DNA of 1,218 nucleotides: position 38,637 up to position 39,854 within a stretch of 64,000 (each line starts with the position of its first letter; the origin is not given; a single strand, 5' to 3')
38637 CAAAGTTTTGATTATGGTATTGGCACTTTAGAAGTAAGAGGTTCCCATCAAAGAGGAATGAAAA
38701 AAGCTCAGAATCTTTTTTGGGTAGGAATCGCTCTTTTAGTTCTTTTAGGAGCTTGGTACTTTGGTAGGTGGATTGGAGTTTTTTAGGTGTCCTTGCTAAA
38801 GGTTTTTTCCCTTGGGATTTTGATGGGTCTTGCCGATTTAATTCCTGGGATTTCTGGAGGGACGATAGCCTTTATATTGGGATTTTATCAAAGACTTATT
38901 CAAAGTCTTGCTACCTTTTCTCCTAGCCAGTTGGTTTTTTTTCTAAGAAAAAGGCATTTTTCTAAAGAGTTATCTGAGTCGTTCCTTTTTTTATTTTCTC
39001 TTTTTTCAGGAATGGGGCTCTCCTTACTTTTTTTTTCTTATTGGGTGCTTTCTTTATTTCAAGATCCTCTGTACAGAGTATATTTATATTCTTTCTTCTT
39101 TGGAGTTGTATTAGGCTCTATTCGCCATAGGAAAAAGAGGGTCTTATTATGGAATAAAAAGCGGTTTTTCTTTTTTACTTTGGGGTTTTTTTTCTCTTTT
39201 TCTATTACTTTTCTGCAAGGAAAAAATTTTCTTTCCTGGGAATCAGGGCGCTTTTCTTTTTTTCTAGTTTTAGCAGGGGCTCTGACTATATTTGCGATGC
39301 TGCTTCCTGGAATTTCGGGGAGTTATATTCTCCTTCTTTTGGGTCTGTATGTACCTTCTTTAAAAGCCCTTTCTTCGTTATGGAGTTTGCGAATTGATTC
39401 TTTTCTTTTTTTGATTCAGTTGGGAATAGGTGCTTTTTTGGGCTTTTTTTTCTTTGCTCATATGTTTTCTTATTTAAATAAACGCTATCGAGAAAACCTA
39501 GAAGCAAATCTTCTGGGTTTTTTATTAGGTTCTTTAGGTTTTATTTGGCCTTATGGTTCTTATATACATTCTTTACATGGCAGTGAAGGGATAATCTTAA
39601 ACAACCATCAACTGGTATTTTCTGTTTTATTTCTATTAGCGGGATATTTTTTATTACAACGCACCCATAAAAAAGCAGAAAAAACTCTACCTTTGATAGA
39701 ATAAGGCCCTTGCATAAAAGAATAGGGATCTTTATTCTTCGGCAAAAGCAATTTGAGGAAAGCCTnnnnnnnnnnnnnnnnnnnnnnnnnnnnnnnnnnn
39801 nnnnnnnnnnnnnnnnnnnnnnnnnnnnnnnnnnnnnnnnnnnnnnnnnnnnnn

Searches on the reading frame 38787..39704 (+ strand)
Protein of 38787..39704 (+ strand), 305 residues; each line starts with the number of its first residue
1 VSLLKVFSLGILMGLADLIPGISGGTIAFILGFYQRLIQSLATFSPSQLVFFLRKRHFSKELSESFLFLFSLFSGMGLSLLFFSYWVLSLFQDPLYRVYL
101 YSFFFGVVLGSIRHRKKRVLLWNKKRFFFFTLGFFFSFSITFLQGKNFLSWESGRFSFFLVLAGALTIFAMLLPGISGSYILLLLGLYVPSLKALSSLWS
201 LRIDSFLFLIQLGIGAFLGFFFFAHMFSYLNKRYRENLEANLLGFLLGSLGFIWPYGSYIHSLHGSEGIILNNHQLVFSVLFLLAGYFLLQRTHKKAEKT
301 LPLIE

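Call 9: search_protein_families(library=pfam, proteins=[window:38787-39704:+])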
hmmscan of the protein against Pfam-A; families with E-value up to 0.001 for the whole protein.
window:38787-39704:+ (305 aa): 1 family
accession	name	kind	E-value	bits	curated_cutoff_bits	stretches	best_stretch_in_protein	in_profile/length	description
PF04018.18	VCA0040-like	-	4.8e-55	187.2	26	1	13-267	1-242/246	Undecaprenyl phosphate translocase-like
